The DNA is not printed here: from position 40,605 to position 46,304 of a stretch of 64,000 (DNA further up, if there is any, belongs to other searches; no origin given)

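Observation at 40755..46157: Orphan, monocistronic 1800-aa FliD (flagellar cap) homologue, several-fold larger than characterised caps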

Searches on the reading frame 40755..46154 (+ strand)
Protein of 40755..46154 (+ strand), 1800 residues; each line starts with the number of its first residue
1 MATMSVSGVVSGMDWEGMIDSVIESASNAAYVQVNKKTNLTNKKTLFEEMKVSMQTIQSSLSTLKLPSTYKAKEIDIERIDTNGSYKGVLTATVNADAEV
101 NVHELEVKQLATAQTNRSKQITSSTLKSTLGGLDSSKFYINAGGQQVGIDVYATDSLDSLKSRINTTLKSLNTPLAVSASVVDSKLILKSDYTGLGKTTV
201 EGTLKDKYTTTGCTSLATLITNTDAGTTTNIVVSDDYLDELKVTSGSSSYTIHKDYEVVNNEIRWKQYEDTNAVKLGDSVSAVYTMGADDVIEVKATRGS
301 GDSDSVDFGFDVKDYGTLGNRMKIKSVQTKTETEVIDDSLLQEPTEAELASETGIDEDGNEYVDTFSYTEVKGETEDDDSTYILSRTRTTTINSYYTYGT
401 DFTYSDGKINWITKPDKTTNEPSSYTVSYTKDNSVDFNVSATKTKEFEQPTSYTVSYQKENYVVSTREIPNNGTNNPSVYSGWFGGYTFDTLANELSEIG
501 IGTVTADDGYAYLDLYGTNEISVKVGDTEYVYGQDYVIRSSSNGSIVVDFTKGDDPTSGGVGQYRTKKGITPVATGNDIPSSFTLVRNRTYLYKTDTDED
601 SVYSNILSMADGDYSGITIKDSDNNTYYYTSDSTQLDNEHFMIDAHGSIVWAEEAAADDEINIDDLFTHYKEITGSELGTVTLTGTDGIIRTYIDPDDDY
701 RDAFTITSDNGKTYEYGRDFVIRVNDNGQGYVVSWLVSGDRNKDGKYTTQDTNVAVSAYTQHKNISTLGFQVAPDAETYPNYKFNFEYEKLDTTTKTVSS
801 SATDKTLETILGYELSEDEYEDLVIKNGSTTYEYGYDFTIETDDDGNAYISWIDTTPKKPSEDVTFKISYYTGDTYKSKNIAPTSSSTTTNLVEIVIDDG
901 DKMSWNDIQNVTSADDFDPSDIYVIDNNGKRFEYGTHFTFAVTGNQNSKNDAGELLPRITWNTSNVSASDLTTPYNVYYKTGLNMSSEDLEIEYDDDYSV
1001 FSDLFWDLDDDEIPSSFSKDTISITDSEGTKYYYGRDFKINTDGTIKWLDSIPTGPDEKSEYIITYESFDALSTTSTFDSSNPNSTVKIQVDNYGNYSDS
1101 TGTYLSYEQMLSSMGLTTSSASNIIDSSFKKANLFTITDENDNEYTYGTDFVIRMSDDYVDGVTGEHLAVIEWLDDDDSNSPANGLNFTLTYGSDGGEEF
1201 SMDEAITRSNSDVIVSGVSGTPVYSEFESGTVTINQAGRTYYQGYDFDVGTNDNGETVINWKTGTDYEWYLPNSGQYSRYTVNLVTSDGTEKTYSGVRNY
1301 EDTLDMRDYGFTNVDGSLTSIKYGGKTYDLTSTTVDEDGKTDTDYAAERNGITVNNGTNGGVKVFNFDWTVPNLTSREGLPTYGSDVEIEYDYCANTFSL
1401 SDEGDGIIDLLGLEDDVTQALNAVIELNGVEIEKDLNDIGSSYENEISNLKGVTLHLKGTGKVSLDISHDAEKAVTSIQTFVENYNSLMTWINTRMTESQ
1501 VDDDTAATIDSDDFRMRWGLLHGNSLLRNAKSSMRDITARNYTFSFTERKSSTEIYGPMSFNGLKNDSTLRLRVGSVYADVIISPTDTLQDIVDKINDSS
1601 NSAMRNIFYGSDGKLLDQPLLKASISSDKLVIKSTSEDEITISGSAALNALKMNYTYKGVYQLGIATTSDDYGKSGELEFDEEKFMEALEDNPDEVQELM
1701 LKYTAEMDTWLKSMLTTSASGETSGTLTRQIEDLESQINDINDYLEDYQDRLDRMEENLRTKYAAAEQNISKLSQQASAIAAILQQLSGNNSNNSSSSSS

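Call 6: search_protein_families(library=pfam, proteins=[window:40755-46154:+], max_evalue=1)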
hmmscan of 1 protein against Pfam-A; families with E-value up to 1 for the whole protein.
window:40755-46154:+ (1800 aa): 14 families
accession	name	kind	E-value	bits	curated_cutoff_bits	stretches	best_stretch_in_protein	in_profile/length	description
PF07195.17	FliD_C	-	2.6e-31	109.3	25.4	2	1420-1540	1-112/236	Flagellar hook-associated protein 2 C-terminus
PF02465.23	FliD_N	-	6.8e-12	46.3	24.8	1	11-114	1-97/97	Flagellar hook-associated protein 2 N-terminus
PF18595.6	Nuf2_DHR10-like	-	0.025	15.1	28.4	1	1694-1774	36-116/117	Nuf2, DHR10-like domain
PF19220.6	Rod_CreS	-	0.03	13.8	100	1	1722-1794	20-92/359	Crescentin, rod domain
PF09325.15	Vps5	-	0.037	14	27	1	1726-1798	7-82/236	Vps5 C terminal like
PF16331.10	TolA_bind_tri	-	0.043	14.3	30.1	1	1722-1778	18-74/76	TolA binding protein trimerisation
PF07196.18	Flagellin_IN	-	0.051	14.2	22.7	2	1580-1635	14-54/55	Flagellin hook IN motif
PF01442.23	Apolipoprotein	-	0.14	12.2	90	1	1684-1782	103-179/190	Apolipoprotein A1/A4/E domain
PF16526.10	CLZ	-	0.19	12.6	26.7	1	1729-1775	24-70/71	C-terminal leucine zipper domain of cyclic nucleotide-gated channels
PF24627.1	PUMA_CC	-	0.19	12.2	30.1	1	1720-1761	27-68/74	PUMA coiled-coil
PF09177.16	STX6_10_61_N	-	0.24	12.4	29.4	1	1694-1786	8-97/99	Syntaxin 6/10/61, N-terminal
PF24073.1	DUF7365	-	0.25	12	27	1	1722-1786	33-96/101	Coiled-coil region of unknown function (DUF7365)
PF13094.11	CENP-Q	-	0.27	11.8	28.5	1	1728-1794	42-111/162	CENP-Q, a CENPA-CAD centromere complex subunit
PF02996.22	Prefoldin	-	0.33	11.4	23.2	1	1725-1764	80-119/120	Prefoldin subunit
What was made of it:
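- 40785..41096 (+): FliD_N (residues 11-114): the N-terminal D0/D1 helices and the start of D2. Pfam PF02465, E 6.8e-12, full model length (call 6).
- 44952..45374 (+): Residues 1400-1540: the returning D2 strands and the first D1 helix (first stretch of FliD_C). Pfam PF07195 at residues 1420-1540 (call 6).
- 45375..45728 (+): Residues 1541-1658: a small domain inserted in the leg region, with a weak Flagellin_IN-like match. Pfam Flagellin_IN at residues 1580-1635, E 0.051, below cut-off (call 6).
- On FliD / HAP2 filament cap: 46.3 bits against 24.8; residues 11-114 cover model positions 1-97 of 97 (call 6). 109.3 bits against 25.4, in two stretches from residue 1420 (call 6).
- On DUF4815 (PF16075) module: No hit at E <= 1 in the window protein (call 6).
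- Checked: Pfam FliD_C gives E 2.6e-31, 109.3 bits against a cut-off of 25.4, in two stretches starting at residue 1420 (call 6).
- Pfam FliD_N and FliD_C both score above their cut-offs (call 6).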

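Call 7: search_protein_families(library=ncbifam, proteins=[window:40755-46154:+], max_evalue=1)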
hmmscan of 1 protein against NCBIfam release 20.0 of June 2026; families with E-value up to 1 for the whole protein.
window:40755-46154:+ (1800 aa): 10 families
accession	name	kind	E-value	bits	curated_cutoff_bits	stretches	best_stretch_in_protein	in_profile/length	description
NF005188.0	PRK06664.1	equivalog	1.2e-30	106.5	469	3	1417-1545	387-514/661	flagellar hook-associated protein FliD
NF005833.0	PRK07737.1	equivalog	2e-24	86.5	444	3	1659-1786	361-498/501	flagellar hook-associated protein 2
NF005955.1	PRK08032.1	equivalog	3.6e-21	75.7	387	3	1417-1539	220-332/465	flagellar filament capping protein FliD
NF009400.1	PRK12765.1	equivalog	5.4e-11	41.7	448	3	1413-1494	247-319/596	flagellar filament capping protein FliD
NF049873.2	cytotoxin_MakE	exception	0.0011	18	360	1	1702-1783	84-164/352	alpha-pore-forming cytotoxin subunit MakE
NF033914.0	antiphage_ZorA_1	subfamily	0.015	13.6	190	1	1685-1785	349-449/619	anti-phage ZorAB system protein ZorA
NF047515.1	SpiroCoCo_C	equivalog_domain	0.022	13.9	125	1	1729-1794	204-268/313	SpiroCoCo family coiled-coil protein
NF033885.1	conj_TraP_IncI1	equivalog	0.24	11.1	135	0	1722-1792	61-131/217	conjugal transfer protein TraP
NF052667.1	Tsi2_fam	equivalog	0.35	11.3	70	0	1729-1773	18-66/73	Tsi2 family anti-toxin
NF052504.1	sll1863_fam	domain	0.45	10.7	35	0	1731-1791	6-63/93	sll1863 family stress response protein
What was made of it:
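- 45729..46112 (+): Residues 1659-1786: the C-terminal D1/D0 coiled-coil helices. NCBIfam PRK07737 positions 361-498 of 501 (call 7).
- On FliD / HAP2 filament cap: NCBIfam PRK07737 positions 361-498 of 501 match residues 1659-1786 (call 7). The best is NF005188 at 106.5 bits against a cut-off of 469 (call 7).
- Checked: NCBIfam FliD models match residues 1417-1545 and 1659-1786, the latter to model positions 361-498 of 501 (call 7).
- The NCBIfam FliD equivalog models match only far below their cut-offs, 106 bits against 469 (call 7).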

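Call 10: find_homologous_proteins(query=window:40755-46154:+, max_evalue=0.00001)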
Query window:40755-46154:+ (1800 aa): 77 proteins with E <= 0.00001 among 8000 candidates.
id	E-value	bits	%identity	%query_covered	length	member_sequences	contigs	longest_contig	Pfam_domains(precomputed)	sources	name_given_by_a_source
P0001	0.0e+0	1778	53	62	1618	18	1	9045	PF07195.18,PF02465.24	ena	-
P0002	0.0e+0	1745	63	43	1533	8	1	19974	PF07195.18,PF02465.24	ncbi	-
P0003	0.0e+0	1727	50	60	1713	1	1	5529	PF07195.18,PF02465.24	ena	-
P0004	0.0e+0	1712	52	63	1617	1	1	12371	PF07195.18,PF02465.24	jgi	-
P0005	0.0e+0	1712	45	72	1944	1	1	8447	PF07195.18,PF02465.24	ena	-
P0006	0.0e+0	1707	53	53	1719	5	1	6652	PF07195.18,PF02465.24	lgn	-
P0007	0.0e+0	1696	55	55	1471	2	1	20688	PF07195.18,PF02465.24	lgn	-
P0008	0.0e+0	1696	63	43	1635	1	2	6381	PF07195.18,PF02465.24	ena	-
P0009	0.0e+0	1691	50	60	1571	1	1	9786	PF07195.18,PF02465.24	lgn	-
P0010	0.0e+0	1681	50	63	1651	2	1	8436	PF07195.18,PF02465.24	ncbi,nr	ncbi:MAG: flagellar filament capping protein FliD [Synergistaceae bacterium]|nr:flagellar filament c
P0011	0.0e+0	1664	51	61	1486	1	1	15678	PF07195.18,PF02465.24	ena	-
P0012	0.0e+0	1607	52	53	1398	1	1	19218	PF07195.18,PF02465.24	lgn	-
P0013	0.0e+0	1579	61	43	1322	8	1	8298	PF07195.18,PF02465.24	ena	-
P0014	0.0e+0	1370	50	43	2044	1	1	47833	PF07195.18,PF02465.24,PF27730.1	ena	-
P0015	0.0e+0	1334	48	44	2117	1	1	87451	PF07195.18,PF02465.24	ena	-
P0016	0.0e+0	1317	60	32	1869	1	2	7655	PF07195.18,PF02465.24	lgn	-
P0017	0.0e+0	1314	47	53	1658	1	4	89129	PF07195.18,PF02465.24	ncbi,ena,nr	ncbi:MAG: flagellar filament capping protein FliD [Synergistaceae bacterium]|nr:flagellar filament c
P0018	0.0e+0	1313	44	99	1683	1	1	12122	PF07195.18,PF02465.24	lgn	-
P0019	0.0e+0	1301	57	33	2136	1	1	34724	PF07195.18,PF02465.24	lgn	-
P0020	0.0e+0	1296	59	32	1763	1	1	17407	PF07195.18,PF02465.24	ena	-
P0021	0.0e+0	1289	43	78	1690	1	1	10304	PF07195.18,PF02465.24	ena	-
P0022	0.0e+0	1288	47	44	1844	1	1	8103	PF07195.18,PF02465.24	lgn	-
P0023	0.0e+0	1285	45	64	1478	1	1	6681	PF07195.18,PF02465.24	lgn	-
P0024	0.0e+0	1283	44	53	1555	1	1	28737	PF07195.18,PF02465.24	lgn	-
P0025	0.0e+0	1282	38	74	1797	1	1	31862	PF07195.18,PF02465.24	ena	-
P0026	0.0e+0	1281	42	80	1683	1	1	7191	PF07195.18,PF02465.24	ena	-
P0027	0.0e+0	1281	45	50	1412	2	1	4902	PF07195.18,PF02465.24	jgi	-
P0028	0.0e+0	1275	42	99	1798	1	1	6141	PF07195.18,PF02465.24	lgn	-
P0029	0.0e+0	1275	54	38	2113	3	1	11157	PF07195.18,PF02465.24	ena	-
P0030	0.0e+0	1272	43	100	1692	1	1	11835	PF07195.18,PF02465.24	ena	-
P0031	0.0e+0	1271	38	52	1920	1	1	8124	PF07195.18,PF02465.24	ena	-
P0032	0.0e+0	1263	46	62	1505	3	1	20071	PF07195.18,PF02465.24,PF27730.1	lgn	-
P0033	0.0e+0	1255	42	61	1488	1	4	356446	PF07195.18,PF02465.24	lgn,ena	-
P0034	0.0e+0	1249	47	43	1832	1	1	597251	PF07195.18,PF02465.24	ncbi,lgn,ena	-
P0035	0.0e+0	1249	55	32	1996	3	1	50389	PF07195.18,PF02465.24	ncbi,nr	ncbi:MAG: flagellar filament capping protein FliD [Synergistaceae bacterium]|nr:flagellar filament c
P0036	0.0e+0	1246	47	43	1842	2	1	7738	PF07195.18,PF02465.24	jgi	-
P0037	0.0e+0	1246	42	99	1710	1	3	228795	PF07195.18,PF02465.24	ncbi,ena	-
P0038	0.0e+0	1245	42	99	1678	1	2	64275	PF07195.18,PF02465.24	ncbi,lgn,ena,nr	ncbi:MAG: flagellar filament capping protein FliD [Synergistaceae bacterium]|nr:flagellar filament c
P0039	0.0e+0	1245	56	32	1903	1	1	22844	PF07195.18,PF02465.24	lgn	-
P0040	0.0e+0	1242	54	17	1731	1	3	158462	PF07195.18,PF07196.19,PF02465.24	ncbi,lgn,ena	-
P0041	0.0e+0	1240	60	32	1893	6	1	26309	PF07195.18,PF02465.24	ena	-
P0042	0.0e+0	1232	44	100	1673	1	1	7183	PF07195.18,PF02465.24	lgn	-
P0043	0.0e+0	1212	57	31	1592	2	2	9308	PF07195.18,PF02465.24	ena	-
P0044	0.0e+0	1211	36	54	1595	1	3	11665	PF07195.18,PF02465.24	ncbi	-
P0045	0.0e+0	1206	47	43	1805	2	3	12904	PF07195.18,PF02465.24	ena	-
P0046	0.0e+0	1205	42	63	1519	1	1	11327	PF07195.18,PF02465.24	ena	-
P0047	0.0e+0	1200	51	42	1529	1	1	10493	PF07195.18,PF02465.24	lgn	-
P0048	0.0e+0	1197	43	99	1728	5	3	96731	PF07195.18,PF02465.24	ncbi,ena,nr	ncbi:MAG: flagellar filament capping protein FliD [Synergistaceae bacterium]|nr:flagellar filament c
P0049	0.0e+0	1195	57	32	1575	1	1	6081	PF07195.18,PF16075.11,PF02465.24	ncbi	-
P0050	0.0e+0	1194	56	31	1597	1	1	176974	PF07195.18,PF02465.24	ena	-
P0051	0.0e+0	1189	41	99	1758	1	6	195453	PF07195.18,PF02465.24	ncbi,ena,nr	ncbi:MAG: flagellar filament capping protein FliD [Synergistaceae bacterium]|nr:flagellar filament c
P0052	0.0e+0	1188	42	100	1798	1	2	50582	PF07195.18,PF02465.24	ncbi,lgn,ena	-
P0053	0.0e+0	1180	57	31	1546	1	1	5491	PF07195.18,PF02465.24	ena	-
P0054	0.0e+0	1176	57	31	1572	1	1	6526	PF07195.18,PF02465.24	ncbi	-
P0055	0.0e+0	1173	43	99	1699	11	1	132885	PF07195.18,PF02465.24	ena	-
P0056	0.0e+0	1147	49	63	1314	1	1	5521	PF07195.18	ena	-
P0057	0.0e+0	1145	52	48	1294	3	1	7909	PF07195.18,PF02465.24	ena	-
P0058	0.0e+0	1144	47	56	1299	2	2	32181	PF07195.18,PF02465.24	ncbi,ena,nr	ncbi:MAG: flagellar filament capping protein FliD [Synergistaceae bacterium]|nr:flagellar filament c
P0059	0.0e+0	1138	39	71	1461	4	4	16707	PF07195.18,PF07196.19,PF02465.24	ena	-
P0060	0.0e+0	1129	56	38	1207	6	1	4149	PF07195.18,PF02465.24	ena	-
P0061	0.0e+0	1127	55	43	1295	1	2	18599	PF07195.18,PF02465.24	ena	-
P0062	0.0e+0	1120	54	43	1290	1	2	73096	PF07195.18,PF02465.24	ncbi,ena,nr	ncbi:MAG: flagellar filament capping protein FliD [Synergistaceae bacterium]|nr:flagellar filament c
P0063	0.0e+0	1117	47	54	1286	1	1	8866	PF07195.18,PF02465.24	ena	-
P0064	0.0e+0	1112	54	42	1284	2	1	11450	PF07195.18,PF02465.24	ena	-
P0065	0.0e+0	1099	49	37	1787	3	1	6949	PF07195.18,PF02465.24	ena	-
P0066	0.0e+0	1052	42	49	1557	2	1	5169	PF07195.18,PF02465.24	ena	-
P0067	4.3e-281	955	45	43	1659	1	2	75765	PF07195.18,PF02465.24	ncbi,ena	-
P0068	2.6e-278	945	48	43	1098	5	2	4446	PF07195.18,PF02465.24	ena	-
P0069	3.4e-276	938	42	49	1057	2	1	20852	PF02465.24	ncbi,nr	ncbi:MAG: hypothetical protein IJQ99_00995, partial [Synergistaceae bacterium]|nr:hypothetical prote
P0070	2.0e-266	906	45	42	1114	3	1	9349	PF07195.18,PF02465.24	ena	-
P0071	3.5e-198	680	35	56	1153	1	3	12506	PF07195.18,PF02465.24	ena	-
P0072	7.5e-189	649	42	34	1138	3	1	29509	PF07195.18,PF02465.24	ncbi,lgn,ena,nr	ncbi:MAG: flagellar filament capping protein FliD [Synergistaceae bacterium]|nr:flagellar filament c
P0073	3.0e-184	634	36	43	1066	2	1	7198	PF07195.18,PF02465.24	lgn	-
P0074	1.1e-178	615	41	32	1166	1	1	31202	PF07195.18,PF02465.24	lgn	-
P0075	1.2e-166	575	36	43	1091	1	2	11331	PF07195.18,PF02465.24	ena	-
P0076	3.3e-151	524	34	64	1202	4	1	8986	PF02465.24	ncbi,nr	ncbi:MAG: hypothetical protein IJR63_05885, partial [Synergistaceae bacterium]|nr:hypothetical prote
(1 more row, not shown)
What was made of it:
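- Checked: Independent assemblies hold collinear homologues that cover 99-100% of the query (call 10).
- Several independent assemblies hold collinear homologues covering 99-100% of the query at 42-44% identity (call 10).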
